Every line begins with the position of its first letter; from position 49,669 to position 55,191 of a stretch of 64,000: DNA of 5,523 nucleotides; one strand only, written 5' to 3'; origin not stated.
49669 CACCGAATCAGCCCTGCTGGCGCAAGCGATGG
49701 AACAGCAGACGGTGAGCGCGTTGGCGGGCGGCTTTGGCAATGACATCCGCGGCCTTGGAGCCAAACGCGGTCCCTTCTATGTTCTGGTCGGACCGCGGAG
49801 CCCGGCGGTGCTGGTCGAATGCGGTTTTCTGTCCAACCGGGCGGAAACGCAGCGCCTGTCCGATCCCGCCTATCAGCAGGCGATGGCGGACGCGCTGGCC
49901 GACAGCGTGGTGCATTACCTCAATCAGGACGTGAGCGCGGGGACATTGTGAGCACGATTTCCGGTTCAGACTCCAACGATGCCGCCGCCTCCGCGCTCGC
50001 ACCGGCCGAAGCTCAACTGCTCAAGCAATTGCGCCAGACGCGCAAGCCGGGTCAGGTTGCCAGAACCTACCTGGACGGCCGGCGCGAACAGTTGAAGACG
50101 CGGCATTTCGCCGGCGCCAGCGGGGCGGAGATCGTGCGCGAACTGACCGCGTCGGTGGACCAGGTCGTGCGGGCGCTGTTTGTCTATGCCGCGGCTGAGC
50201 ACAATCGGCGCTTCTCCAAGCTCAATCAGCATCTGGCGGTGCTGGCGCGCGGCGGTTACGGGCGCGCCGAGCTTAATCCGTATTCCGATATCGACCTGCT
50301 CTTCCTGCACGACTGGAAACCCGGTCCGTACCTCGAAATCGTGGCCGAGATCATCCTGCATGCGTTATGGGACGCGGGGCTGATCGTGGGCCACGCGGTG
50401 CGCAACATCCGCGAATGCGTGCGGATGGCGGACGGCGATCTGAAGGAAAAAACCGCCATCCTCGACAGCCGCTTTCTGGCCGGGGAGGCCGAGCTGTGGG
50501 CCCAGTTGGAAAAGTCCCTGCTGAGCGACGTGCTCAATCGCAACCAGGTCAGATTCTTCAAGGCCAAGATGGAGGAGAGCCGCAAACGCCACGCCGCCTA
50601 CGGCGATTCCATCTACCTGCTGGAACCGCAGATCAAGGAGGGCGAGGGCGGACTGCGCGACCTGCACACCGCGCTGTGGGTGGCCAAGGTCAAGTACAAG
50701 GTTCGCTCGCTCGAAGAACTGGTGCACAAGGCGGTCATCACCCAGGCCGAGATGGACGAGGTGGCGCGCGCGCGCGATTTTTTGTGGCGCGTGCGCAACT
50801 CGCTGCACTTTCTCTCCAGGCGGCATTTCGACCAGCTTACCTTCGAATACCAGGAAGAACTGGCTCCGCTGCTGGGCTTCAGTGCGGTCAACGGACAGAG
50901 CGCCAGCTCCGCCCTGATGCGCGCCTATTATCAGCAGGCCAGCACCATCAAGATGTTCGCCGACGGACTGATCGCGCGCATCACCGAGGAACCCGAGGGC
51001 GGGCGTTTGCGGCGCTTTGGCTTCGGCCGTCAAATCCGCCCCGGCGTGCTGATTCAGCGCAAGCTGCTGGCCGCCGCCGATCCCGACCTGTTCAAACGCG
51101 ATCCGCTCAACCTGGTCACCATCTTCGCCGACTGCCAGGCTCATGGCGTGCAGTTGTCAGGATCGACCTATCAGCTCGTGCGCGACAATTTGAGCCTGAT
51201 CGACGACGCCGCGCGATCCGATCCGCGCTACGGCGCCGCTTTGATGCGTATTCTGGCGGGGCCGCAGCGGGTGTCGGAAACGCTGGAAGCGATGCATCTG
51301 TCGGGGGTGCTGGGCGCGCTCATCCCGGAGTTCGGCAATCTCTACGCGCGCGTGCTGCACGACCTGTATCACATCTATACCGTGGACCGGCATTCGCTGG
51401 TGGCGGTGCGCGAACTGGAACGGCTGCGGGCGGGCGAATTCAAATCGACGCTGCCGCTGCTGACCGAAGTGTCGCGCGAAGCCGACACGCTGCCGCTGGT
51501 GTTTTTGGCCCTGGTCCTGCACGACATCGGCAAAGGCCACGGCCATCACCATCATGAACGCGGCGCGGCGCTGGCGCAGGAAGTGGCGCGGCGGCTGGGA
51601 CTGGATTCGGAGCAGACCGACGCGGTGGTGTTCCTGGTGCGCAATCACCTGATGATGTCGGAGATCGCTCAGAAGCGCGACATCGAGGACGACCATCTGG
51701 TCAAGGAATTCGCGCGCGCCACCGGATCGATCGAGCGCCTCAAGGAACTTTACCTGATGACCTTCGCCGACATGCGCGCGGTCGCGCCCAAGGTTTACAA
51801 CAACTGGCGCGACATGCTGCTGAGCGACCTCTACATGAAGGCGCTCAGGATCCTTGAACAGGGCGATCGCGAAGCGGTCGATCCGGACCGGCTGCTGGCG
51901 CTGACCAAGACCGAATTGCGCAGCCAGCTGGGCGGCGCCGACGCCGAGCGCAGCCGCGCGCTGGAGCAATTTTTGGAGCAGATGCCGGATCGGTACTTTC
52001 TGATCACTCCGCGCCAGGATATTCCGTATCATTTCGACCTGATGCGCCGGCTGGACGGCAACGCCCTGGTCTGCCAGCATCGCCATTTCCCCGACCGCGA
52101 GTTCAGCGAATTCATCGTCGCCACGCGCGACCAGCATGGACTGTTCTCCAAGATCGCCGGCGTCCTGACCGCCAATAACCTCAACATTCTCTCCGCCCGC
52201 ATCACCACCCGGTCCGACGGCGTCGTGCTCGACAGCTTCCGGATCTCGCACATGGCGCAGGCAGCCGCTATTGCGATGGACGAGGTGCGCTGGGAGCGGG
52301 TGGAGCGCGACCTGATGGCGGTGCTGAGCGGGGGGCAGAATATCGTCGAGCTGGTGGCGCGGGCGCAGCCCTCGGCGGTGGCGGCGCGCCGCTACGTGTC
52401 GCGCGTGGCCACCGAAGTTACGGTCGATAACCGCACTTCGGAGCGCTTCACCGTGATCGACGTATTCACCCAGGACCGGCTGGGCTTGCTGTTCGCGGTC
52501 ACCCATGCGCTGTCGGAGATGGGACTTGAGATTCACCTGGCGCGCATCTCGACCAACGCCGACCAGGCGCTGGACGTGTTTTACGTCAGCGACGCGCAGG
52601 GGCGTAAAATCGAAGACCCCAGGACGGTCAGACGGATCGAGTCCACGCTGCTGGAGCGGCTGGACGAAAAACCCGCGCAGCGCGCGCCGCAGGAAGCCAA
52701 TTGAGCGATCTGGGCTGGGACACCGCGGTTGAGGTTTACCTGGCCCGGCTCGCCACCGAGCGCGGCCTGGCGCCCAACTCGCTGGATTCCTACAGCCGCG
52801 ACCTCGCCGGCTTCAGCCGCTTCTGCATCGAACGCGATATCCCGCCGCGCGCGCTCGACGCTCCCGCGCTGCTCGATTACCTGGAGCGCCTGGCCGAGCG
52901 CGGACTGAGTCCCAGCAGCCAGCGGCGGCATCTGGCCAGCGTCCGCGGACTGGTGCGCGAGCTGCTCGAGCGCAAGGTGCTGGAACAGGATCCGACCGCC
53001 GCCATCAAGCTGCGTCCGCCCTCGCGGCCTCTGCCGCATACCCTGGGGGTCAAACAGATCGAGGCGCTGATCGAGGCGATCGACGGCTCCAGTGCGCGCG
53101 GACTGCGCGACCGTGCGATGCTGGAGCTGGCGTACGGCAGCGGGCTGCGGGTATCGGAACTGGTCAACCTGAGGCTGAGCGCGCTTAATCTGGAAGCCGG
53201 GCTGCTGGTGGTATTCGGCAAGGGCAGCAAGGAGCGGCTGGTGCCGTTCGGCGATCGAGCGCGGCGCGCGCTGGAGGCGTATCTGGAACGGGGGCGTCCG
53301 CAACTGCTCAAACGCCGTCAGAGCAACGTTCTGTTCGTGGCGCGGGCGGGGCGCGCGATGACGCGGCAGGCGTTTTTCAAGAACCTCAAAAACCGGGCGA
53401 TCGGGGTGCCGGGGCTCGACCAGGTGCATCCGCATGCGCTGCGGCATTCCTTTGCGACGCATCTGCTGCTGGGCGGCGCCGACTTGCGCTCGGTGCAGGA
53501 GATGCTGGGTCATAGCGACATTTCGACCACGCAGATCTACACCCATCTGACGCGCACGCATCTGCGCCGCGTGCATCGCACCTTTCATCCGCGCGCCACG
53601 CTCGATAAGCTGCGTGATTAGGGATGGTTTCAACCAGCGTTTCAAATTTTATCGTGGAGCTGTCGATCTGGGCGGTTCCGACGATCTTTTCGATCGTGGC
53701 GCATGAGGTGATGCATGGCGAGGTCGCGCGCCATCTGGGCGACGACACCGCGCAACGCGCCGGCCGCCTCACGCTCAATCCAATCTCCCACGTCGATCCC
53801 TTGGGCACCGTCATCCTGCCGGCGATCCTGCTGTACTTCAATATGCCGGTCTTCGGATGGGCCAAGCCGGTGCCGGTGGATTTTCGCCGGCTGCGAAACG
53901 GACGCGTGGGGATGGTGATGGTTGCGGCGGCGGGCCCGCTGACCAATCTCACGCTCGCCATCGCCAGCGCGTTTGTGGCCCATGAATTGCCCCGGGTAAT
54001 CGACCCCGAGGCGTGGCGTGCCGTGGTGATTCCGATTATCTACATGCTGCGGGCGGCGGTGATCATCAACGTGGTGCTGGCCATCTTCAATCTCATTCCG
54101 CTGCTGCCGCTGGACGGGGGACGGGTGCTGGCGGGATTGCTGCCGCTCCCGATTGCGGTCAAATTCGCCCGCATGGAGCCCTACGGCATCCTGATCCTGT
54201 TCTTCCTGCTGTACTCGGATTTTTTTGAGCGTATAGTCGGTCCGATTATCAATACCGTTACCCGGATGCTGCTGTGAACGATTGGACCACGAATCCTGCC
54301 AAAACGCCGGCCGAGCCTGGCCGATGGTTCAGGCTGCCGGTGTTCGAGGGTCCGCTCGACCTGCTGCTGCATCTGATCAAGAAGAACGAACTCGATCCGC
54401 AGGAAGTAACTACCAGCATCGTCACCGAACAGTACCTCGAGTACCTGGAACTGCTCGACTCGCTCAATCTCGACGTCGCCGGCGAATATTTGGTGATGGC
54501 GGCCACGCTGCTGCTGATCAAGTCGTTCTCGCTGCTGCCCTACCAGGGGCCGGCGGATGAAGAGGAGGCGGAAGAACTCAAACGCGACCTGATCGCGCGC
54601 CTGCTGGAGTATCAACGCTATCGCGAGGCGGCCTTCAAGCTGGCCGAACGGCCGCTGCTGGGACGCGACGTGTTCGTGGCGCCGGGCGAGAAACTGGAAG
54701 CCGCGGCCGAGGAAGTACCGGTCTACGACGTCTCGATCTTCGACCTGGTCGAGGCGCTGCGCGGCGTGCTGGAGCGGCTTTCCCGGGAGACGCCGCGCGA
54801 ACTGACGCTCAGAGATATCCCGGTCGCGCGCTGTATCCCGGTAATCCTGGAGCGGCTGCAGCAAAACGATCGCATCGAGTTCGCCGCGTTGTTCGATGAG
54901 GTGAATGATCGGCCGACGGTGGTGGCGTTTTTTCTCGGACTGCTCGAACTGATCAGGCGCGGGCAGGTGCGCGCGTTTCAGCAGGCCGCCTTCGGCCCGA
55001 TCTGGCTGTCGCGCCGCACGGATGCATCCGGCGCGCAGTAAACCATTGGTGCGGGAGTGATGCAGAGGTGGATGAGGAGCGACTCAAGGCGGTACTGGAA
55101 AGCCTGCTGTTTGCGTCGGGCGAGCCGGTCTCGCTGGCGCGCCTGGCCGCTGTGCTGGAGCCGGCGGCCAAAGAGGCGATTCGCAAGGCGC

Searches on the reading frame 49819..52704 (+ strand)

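Call 16: search_protein_families(library=pfam, proteins=[window:49819-52704:+], max_evalue=0.00001)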
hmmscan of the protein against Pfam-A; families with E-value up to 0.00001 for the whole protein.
window:49819-52704:+ (961 aa): 6 families
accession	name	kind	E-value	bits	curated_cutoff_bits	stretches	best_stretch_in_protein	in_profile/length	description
PF08335.16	GlnD_UR_UTase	-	6.2e-42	143.4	21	1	245-383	1-139/141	GlnD PII-uridylyltransferase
PF01842.31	ACT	-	5e-12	45.8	27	0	770-803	8-43/66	ACT domain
PF22754.3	bHLH-TF_ACT-like_plant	-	5.4e-11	43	27.6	1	867-938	2-68/75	Plant bHLH transcription factor, ACT-like domain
PF24931.1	ACT_ACR9_3rd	-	6.1e-10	39.5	27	1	866-947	1-83/98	ACR9-like, ACT-like domain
PF13291.12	ACT_4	-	2.1e-06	28.8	27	0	767-803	11-48/80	ACT domain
PF03710.21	GlnE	-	3.9e-06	26.9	24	0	61-166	44-157/252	Glutamate-ammonia ligase adenylyltransferase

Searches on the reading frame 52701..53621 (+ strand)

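Call 16: search_protein_families(library=pfam, proteins=[window:52701-53621:+], max_evalue=0.00001)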
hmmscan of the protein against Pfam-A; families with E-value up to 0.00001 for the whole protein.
window:52701-53621:+ (306 aa): 3 families
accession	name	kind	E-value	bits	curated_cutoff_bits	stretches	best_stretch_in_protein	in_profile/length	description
PF00589.27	Phage_integrase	-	5.8e-47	160.1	27.1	1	116-285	4-170/172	Phage integrase family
PF02899.23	Phage_int_SAM_1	-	6.4e-14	52.4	22.3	1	11-92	2-83/83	Phage integrase, N-terminal SAM-like domain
PF13495.12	Phage_int_SAM_4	-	8.7e-09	36.1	27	1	20-93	11-83/85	Phage integrase, N-terminal SAM-like domain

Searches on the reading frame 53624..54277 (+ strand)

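Call 16: search_protein_families(library=pfam, proteins=[window:53624-54277:+], max_evalue=0.00001)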
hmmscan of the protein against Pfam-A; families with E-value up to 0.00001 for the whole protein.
window:53624-54277:+ (217 aa): 1 family
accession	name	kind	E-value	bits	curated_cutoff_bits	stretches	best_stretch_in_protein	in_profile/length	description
PF02163.28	Peptidase_M50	-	4.4e-10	39.7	27.2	1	21-174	7-195/221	Peptidase family M50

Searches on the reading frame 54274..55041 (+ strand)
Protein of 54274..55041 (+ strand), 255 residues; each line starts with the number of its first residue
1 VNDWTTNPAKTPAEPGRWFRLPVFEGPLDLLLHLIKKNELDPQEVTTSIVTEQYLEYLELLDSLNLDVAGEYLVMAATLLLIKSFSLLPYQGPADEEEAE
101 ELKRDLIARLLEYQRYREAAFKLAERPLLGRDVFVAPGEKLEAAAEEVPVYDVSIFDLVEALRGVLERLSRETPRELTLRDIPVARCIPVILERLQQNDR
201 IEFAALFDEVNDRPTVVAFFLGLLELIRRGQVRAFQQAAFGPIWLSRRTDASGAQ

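Call 16: search_protein_families(library=pfam, proteins=[window:54274-55041:+], max_evalue=0.00001)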
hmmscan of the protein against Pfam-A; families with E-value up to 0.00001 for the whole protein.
window:54274-55041:+ (255 aa): 1 family
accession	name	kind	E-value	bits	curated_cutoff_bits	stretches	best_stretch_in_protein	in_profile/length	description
PF02616.19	SMC_ScpA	-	6.4e-31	108.6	24.6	1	34-241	1-225/232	Segregation and condensation protein ScpA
